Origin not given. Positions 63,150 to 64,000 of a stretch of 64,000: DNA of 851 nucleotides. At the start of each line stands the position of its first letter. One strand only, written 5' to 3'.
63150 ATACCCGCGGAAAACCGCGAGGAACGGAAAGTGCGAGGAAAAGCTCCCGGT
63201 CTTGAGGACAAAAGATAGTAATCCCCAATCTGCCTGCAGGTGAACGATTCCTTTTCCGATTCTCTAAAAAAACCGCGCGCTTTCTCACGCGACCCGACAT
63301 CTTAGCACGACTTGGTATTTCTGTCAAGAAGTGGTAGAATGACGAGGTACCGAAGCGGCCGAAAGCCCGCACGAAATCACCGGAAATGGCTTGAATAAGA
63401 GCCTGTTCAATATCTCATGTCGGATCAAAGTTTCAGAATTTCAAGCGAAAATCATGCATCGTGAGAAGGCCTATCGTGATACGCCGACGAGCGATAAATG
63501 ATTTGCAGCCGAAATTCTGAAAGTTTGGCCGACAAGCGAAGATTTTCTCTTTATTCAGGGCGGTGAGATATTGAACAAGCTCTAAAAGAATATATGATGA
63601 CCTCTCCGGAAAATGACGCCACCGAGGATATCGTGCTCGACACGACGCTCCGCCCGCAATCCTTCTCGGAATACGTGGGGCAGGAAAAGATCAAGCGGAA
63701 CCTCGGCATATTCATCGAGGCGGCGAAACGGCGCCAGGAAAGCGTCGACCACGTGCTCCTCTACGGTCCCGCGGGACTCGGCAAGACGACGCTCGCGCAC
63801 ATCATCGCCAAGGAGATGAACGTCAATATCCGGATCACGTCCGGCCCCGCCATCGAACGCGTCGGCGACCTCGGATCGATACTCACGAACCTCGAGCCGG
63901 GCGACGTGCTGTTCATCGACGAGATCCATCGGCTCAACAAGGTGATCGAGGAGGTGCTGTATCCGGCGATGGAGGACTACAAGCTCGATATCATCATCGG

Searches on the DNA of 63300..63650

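Call 11: search_rna_families(source=window, start=63300, end=63650, threshold=evalue, max_evalue=10)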
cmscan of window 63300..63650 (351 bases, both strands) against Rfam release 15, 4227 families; matches with E-value up to 10: 2.
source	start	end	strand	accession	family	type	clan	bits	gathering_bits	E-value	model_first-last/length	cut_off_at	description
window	63433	63455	-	RF01140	sR20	Gene; snRNA; snoRNA; CD-box;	-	14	44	2.5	32-54/56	no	Small nucleolar RNA sR20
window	63558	63642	+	RF01932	bxd_4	Gene; lncRNA;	-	12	40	9.5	1-106/106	no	Bithoraxoid conserved region 4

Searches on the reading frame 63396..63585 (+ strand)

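Call 35: search_protein_families(library=pfam, proteins=[L105:499-1809:+], max_evalue=0.00001)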
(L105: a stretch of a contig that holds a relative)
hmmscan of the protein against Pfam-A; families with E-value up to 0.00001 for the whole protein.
L105:499-1809:+ (436 aa): 2 families
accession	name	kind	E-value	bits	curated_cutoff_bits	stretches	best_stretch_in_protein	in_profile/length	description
PF00005.33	ABC_tran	-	2.3e-30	106.4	25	1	26-174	1-136/137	ABC transporter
PF02463.25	SMC_N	-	3.9e-07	30.1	40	0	37-220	25-212/220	RecF/RecN/SMC N terminal domain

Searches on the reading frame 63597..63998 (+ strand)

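Call 50: search_protein_families(library=pfam, proteins=[window:63597-63998:+], max_evalue=0.00001)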
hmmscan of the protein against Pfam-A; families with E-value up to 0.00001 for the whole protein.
window:63597-63998:+ (134 aa): 4 families
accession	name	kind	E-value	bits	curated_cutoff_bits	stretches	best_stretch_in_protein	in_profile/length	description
PF05496.18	RuvB_N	-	1.7e-58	197.3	27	1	18-134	1-117/159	Holliday junction DNA helicase RuvB P-loop domain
PF00004.35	AAA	-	9.3e-15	55.7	21.2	1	53-130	1-97/131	ATPase family associated with various cellular activities (AAA)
PF07728.20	AAA_5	-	2.3e-08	34.6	22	1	52-131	1-96/139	AAA domain (dynein-related subfamily)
PF06068.19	TIP49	-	3.9e-08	33.3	23.8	1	15-81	14-81/347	TIP49 P-loop domain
